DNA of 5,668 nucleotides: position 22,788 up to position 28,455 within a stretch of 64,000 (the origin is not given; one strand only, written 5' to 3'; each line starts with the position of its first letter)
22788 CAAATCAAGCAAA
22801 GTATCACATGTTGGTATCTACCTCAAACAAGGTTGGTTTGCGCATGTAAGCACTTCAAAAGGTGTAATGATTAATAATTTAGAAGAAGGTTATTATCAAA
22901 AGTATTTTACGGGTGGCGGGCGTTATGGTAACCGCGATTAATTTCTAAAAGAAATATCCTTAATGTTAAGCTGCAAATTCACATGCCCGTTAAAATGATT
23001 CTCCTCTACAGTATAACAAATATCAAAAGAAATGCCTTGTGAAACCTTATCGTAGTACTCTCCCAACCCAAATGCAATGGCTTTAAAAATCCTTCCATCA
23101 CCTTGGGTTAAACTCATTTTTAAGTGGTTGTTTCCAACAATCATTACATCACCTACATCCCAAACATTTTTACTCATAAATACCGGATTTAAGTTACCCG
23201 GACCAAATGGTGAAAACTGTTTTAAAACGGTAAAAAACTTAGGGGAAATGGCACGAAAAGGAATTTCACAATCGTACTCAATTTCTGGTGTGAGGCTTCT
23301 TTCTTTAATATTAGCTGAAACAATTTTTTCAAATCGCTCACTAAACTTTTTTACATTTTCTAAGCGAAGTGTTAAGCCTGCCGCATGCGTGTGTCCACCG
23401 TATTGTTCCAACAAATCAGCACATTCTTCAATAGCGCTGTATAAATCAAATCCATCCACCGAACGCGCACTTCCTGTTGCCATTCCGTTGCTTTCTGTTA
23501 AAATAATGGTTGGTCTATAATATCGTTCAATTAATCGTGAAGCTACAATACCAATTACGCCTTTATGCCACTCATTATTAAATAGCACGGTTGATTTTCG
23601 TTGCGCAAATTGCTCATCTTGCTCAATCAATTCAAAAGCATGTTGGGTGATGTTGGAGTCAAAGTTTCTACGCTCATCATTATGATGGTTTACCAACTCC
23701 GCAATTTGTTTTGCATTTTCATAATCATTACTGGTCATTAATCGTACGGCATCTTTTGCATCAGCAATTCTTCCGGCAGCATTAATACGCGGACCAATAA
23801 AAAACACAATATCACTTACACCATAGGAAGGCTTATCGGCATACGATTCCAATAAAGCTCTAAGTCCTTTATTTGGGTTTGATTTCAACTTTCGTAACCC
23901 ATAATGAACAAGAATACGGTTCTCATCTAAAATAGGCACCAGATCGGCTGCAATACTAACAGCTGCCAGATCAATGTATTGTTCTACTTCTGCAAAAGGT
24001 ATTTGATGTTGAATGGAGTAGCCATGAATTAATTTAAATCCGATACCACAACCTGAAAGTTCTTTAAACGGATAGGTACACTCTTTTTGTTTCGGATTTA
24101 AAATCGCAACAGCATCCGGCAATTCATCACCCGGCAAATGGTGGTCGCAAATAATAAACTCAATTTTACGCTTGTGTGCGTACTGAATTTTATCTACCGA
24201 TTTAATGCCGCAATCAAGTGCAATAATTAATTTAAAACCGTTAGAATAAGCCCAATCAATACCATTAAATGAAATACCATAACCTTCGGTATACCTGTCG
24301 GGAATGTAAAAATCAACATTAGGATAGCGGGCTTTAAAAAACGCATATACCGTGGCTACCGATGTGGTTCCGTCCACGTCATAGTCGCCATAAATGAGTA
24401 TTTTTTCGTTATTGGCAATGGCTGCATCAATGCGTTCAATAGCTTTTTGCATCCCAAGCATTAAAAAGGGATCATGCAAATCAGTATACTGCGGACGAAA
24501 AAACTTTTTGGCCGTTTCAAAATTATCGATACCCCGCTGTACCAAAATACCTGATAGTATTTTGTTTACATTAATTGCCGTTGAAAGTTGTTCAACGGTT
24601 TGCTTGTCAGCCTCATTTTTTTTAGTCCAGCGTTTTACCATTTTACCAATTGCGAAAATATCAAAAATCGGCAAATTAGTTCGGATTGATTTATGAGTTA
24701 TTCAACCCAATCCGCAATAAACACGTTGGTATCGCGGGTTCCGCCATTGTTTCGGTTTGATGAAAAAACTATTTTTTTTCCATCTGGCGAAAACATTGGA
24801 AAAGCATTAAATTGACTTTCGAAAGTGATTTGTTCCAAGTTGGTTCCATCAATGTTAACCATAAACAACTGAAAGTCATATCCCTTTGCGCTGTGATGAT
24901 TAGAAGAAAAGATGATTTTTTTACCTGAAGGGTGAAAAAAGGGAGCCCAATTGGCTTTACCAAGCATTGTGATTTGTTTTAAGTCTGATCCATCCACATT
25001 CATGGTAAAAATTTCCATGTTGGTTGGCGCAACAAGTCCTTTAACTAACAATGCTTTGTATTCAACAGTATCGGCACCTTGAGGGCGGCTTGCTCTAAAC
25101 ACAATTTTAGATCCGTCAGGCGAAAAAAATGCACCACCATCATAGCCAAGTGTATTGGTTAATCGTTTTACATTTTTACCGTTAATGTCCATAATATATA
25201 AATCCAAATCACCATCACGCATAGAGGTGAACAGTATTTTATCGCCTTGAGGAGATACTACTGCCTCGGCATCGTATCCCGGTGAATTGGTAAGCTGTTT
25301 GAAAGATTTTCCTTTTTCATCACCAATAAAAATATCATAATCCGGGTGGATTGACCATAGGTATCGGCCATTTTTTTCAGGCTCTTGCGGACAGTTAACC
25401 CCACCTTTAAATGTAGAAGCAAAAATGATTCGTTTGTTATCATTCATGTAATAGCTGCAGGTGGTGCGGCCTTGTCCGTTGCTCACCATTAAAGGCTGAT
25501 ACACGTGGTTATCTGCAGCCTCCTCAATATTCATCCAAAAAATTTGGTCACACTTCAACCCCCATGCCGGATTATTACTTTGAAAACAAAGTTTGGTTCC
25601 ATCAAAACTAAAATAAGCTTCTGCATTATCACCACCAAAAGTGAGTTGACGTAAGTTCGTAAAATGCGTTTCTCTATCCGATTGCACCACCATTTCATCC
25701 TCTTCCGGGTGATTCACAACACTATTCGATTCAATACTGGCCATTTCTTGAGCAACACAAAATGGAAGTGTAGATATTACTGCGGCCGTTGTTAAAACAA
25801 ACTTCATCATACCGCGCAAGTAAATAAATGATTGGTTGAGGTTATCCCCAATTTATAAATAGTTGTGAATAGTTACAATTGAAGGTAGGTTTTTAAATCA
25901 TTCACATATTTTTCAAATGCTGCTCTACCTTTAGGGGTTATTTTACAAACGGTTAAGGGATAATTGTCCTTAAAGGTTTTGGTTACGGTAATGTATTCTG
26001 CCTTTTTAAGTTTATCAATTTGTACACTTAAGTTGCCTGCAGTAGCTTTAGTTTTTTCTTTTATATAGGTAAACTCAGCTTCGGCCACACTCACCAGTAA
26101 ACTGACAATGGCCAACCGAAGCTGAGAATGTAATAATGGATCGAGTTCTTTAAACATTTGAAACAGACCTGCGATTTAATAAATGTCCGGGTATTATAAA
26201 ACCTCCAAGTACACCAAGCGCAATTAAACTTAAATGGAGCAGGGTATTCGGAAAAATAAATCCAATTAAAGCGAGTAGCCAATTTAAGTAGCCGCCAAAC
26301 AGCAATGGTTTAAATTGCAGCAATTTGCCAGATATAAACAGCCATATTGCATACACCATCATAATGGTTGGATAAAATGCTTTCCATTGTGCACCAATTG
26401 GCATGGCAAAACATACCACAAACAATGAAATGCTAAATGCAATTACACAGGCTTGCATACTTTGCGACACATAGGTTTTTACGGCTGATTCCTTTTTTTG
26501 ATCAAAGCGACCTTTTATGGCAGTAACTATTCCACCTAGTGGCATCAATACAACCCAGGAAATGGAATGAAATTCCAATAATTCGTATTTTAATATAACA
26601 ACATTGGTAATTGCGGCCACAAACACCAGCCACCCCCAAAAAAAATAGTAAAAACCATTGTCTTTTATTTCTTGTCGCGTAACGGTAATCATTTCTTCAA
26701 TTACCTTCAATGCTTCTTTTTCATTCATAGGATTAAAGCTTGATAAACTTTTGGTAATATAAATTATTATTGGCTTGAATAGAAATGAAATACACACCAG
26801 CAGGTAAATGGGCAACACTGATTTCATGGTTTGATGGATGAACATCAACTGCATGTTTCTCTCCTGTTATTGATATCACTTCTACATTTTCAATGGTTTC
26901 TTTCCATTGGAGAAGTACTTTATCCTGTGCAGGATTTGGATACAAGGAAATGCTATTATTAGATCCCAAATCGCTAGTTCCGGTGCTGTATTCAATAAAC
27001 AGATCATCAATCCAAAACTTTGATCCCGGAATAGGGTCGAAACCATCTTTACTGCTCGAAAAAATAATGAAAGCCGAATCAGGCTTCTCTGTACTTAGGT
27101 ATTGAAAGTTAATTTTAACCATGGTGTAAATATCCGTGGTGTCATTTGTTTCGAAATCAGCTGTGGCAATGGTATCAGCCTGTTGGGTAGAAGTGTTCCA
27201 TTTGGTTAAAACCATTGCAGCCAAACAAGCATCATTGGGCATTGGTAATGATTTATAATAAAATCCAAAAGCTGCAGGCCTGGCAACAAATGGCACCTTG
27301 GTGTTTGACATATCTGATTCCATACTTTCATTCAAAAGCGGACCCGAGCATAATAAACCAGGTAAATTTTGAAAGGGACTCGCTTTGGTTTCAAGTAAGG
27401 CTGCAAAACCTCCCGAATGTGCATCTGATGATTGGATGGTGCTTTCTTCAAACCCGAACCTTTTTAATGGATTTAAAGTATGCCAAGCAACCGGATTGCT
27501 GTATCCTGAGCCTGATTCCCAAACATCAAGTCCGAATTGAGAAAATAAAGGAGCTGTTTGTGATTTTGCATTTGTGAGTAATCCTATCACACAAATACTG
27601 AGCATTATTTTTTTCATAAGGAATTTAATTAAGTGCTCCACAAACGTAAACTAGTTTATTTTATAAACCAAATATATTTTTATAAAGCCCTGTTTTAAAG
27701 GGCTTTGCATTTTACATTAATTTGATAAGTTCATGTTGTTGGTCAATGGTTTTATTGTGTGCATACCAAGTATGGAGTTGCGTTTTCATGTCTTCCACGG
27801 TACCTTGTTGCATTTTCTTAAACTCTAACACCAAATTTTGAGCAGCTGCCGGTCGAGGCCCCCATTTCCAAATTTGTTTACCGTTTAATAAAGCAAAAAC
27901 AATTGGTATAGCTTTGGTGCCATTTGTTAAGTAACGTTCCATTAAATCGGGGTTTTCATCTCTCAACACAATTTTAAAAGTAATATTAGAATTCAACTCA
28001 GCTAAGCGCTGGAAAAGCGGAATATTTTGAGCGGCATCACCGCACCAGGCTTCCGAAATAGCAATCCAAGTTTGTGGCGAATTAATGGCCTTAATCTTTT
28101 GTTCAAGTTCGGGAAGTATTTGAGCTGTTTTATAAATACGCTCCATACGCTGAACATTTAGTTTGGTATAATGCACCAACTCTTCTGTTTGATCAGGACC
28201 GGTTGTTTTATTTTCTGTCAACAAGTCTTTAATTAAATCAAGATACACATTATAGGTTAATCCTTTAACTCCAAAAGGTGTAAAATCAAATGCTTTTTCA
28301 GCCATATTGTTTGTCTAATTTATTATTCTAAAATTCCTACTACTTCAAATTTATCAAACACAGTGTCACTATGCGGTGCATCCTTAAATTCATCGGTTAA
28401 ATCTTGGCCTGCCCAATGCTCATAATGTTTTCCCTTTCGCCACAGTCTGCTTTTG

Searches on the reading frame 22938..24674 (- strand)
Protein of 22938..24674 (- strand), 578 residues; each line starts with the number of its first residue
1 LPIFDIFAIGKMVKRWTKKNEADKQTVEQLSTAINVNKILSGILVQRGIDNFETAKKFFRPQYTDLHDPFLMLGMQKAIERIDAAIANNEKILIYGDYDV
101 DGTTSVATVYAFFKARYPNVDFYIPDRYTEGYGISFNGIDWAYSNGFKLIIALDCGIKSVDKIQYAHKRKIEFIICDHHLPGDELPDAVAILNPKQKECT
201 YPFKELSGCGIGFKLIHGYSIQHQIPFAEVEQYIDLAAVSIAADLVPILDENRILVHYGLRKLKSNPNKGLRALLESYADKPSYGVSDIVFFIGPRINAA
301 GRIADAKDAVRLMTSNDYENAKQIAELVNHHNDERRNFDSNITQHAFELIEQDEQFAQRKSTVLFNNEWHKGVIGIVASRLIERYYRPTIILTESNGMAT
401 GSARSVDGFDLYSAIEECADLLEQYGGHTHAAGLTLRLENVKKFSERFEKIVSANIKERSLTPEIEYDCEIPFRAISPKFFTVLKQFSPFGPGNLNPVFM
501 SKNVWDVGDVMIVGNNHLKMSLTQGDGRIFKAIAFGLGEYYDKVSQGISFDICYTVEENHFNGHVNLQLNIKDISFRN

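Call 62: search_protein_families(library=pfam, proteins=[window:22938-24674:-], max_evalue=0.00001)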
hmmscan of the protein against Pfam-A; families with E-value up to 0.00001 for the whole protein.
window:22938-24674:- (578 aa): 3 families
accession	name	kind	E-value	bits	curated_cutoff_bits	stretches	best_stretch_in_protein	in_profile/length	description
PF17768.7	RecJ_OB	-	2.7e-30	105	27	1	467-573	1-107/107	RecJ OB domain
PF01368.27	DHH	-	5.5e-28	98.2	28.1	1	91-239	1-123/125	DHH family, N-terminal domain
PF02272.25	DHHA1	-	4.1e-15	56.5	25.9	1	363-453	6-101/102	DHHA1 domain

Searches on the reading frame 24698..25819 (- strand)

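Call 62: search_protein_families(library=pfam, proteins=[window:24698-25819:-], max_evalue=0.00001)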
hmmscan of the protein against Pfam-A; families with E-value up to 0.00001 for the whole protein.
window:24698-25819:- (373 aa): 2 families
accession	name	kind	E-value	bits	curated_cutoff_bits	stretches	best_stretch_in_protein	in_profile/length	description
PF07676.18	PD40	-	8.3e-43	143.9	20.9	3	328-361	1-34/38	WD40-like Beta Propeller Repeat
PF00930.27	DPPIV_N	-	7e-07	28.7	22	0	160-223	22-81/354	Dipeptidyl peptidase IV (DPP IV) N-terminal region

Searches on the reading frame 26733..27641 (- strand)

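Call 19: search_protein_families(library=pfam, proteins=[window:26733-27641:-], max_evalue=0.001)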
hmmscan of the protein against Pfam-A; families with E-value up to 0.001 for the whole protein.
window:26733-27641:- (302 aa): 2 families
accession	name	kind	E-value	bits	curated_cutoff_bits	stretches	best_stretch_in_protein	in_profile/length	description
PF18962.6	Por_Secre_tail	-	6.8e-12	45.9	27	1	233-300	1-74/75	Secretion system C-terminal sorting domain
PF13201.12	PCMD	-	7.4e-09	36.1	28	1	49-216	27-233/234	Putative carbohydrate metabolism domain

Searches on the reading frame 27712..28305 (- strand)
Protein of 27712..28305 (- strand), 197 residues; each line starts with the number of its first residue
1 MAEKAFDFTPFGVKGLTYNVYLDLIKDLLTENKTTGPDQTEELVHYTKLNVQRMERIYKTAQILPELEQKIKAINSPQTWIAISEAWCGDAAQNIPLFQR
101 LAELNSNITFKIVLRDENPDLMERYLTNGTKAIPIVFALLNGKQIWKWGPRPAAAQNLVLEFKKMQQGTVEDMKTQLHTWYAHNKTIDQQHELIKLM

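Call 19: search_protein_families(library=pfam, proteins=[window:27712-28305:-], max_evalue=0.001)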
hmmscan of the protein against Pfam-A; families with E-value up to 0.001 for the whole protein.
window:27712-28305:- (197 aa): 1 family
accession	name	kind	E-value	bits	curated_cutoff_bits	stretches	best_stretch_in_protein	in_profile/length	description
PF14595.12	Thioredoxin_9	-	8.3e-41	139.3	25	1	36-162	1-128/129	Thioredoxin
